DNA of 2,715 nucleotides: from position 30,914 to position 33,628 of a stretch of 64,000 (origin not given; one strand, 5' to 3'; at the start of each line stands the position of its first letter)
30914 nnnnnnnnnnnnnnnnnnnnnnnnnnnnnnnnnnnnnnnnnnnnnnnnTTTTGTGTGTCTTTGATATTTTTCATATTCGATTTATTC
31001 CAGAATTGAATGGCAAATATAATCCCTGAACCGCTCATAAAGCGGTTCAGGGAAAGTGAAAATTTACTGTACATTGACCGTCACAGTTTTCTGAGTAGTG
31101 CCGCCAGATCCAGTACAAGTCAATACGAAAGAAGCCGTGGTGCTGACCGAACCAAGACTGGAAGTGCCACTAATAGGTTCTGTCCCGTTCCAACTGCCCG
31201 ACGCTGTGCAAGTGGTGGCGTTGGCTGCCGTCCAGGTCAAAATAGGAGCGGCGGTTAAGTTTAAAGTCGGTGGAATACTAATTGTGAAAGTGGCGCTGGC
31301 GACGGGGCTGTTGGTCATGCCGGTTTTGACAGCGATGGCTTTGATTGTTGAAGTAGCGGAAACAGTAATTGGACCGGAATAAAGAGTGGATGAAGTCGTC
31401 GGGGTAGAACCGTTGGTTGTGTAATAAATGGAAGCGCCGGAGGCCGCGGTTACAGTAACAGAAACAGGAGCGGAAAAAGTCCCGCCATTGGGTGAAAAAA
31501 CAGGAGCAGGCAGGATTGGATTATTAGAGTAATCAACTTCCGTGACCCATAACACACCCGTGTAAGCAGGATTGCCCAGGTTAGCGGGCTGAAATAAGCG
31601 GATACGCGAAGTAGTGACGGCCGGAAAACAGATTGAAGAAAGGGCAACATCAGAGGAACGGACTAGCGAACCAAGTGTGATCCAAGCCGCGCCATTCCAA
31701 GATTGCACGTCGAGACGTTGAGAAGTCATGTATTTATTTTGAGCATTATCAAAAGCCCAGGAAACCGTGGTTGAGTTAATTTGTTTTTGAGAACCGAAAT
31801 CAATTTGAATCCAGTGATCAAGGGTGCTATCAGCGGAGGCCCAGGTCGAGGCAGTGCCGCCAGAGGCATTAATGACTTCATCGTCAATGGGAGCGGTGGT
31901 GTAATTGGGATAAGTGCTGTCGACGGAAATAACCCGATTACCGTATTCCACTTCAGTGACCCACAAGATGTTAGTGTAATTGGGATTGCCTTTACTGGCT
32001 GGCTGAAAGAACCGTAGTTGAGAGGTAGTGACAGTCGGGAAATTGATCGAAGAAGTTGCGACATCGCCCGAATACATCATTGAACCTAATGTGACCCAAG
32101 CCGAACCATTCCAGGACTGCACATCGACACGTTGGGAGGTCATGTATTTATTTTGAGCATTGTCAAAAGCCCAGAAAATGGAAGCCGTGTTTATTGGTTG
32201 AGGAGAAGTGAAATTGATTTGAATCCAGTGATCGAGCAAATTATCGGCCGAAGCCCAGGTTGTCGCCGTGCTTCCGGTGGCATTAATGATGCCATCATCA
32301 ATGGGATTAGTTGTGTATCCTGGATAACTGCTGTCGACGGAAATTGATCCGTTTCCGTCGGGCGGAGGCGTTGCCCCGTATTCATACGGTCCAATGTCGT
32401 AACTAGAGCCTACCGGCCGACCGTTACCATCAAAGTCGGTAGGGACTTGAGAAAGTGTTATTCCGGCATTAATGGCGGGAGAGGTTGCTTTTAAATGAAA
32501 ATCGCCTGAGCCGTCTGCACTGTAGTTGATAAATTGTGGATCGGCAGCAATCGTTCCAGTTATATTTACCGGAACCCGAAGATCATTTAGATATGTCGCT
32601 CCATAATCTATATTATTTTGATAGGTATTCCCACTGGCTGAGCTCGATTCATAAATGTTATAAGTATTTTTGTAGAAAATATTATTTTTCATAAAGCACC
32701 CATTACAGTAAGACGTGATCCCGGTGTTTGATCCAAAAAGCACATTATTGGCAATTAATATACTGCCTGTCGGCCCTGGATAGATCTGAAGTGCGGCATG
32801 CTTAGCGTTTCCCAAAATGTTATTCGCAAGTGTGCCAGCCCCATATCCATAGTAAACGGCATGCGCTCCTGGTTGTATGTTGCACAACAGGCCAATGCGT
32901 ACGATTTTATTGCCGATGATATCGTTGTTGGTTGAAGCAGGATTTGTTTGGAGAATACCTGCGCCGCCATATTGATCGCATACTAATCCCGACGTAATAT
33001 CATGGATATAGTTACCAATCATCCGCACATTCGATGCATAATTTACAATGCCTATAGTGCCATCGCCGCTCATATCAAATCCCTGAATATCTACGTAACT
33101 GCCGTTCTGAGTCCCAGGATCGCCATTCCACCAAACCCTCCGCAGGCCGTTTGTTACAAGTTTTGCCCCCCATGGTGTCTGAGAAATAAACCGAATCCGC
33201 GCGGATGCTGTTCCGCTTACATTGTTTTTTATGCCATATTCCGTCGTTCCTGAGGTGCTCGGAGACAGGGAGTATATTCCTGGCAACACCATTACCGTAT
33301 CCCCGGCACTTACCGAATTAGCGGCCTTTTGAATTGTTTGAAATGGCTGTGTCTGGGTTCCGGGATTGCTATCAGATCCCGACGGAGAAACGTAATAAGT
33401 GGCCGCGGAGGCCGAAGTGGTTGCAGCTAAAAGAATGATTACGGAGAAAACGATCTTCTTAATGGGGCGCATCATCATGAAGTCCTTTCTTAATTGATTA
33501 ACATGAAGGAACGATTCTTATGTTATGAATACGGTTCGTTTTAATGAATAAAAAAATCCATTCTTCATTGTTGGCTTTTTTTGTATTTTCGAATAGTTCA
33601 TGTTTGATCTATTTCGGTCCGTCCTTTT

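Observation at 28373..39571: Tandem array of four mosaic paralogous secreted beta-helix / carbohydrate-binding genes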

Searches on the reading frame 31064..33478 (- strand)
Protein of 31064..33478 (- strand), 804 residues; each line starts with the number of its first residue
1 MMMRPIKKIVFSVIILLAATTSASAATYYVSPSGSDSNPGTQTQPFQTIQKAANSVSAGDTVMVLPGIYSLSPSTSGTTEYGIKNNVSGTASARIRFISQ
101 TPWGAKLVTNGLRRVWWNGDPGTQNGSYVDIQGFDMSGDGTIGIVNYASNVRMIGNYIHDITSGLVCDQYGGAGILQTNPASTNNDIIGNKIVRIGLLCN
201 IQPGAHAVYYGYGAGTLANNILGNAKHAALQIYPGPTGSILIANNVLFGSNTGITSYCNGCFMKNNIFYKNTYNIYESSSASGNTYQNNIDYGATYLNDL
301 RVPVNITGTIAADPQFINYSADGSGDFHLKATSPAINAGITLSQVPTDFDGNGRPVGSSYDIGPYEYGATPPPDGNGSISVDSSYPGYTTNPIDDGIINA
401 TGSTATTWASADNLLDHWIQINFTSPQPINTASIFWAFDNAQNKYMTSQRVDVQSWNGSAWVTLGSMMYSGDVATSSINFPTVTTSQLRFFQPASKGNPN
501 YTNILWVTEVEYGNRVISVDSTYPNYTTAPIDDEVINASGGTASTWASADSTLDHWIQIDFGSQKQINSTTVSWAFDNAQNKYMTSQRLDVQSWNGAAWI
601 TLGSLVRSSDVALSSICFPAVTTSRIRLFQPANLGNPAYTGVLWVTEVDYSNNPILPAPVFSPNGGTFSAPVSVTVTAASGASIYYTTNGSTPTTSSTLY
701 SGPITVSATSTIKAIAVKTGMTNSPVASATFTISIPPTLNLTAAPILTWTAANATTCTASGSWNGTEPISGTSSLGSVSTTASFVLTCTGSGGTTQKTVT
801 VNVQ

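Call 3: search_protein_families(library=pfam, proteins=[window:31064-33478:-], max_evalue=0.01)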
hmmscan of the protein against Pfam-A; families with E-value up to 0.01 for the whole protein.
window:31064-33478:- (804 aa): 7 families
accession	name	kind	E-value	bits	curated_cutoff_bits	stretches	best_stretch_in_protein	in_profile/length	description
PF13290.12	CHB_HEX_C_1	-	6.1e-22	77.8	22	1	663-727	1-66/67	Chitobiase/beta-hexosaminidase C-terminal domain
PF13287.12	Fn3_assoc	-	1.1e-16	61.1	23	1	676-731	3-59/59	Fn3 associated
PF00754.31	F5_F8_type_C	-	1.4e-16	61.2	28.2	2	536-629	18-111/127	F5/8 type C domain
PF22633.2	F5_F8_type_C_2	-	2.1e-16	60.7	27.8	2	541-628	6-91/91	NedA-like, galactose-binding domain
PF22842.2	Pel9A-like_beta_helix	-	1.2e-09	38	25.2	1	23-74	6-57/370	Pel9A-like, right handed beta helix region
PF07602.17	DUF1565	-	1.6e-05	24.8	20.3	1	33-71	2-40/257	Protein of unknown function (DUF1565)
PF24135.1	DUF7402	-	0.0032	18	27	0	379-490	8-113/133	Domain of unknown function (DUF7402)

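Call 17: search_protein_families(library=ncbifam, proteins=[window:31064-33478:-], max_evalue=0.001)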
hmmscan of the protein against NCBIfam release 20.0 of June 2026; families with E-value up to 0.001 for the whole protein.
window:31064-33478:- (804 aa): 3 families
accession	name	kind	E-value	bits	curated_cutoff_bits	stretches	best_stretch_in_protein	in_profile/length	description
NF041899.1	pec_ly_PelN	equivalog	5.4e-12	45.2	740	1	6-98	7-103/437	pectate lyase PelN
NF041518.1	choice_anch_Q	domain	7e-11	42.2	25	1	326-367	16-57/58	choice-of-anchor Q domain-containing protein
NF047854.1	LIC10774_subfam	equivalog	6.2e-09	35.3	380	1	23-70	56-104/358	LIC10774/LIC10365 family surface protein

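Call 26: search_solved_structures(query=window:31064-33478:-, max_evalue=1)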
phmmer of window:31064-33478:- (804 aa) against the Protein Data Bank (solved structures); distinct sequences matched with E-value up to 1: 29.
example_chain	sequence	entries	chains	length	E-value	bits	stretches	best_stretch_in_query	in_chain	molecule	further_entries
5olq_A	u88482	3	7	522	3.4e-08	35.6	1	26-74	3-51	Rhamnogalacturonan lyase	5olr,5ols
3vst_A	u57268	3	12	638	0.00013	23.7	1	28-70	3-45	Xylosidase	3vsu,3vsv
4zy9_A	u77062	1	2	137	0.00019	23.2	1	401-510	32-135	Glucanase/chitosanase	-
2rv9_A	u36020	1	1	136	0.00026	22.8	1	401-510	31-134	Glucanase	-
4zxe_A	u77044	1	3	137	0.00026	22.8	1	401-510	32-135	Glucanase/Chitosanase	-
4zz5_A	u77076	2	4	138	0.00061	21.5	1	539-647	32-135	Glucanase/chitosanase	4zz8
2rva_A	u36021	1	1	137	0.00068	21.4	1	539-647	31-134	Glucanase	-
6q63_A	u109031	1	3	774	0.0015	20.2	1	660-729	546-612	Beta-hexosaminidase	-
5y4m_A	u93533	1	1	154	0.0043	18.7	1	536-589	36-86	human CASPR2 Disc domain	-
2orx_A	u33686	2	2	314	0.0046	18.7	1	544-603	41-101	Neuropilin-1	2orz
9s56_A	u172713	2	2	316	0.0062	18.2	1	544-602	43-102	Neuropilin-1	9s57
8c5g_A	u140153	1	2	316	0.0062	18.2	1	544-602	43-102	Neuropilin-1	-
2qqi_A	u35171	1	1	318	0.0064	18.2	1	544-602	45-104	Neuropilin-1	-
9eou_A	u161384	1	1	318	0.0064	18.2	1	544-602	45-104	Neuropilin-1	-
2pqs_A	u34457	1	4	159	0.056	15.1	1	541-599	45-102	Lactadherin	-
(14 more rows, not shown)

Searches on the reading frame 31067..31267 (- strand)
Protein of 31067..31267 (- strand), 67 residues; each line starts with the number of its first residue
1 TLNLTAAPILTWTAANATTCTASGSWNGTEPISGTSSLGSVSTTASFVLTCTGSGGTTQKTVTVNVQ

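Call 31: search_protein_families(library=pfam, proteins=[window:31067-31267:-], max_evalue=10)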
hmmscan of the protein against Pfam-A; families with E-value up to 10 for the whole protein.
seq(67 aa): 1 family
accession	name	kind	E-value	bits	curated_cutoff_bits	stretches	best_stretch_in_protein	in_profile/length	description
PF00084.26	Sushi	-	0.25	12.2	20.7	1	16-31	39-54/56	Sushi repeat (SCR repeat)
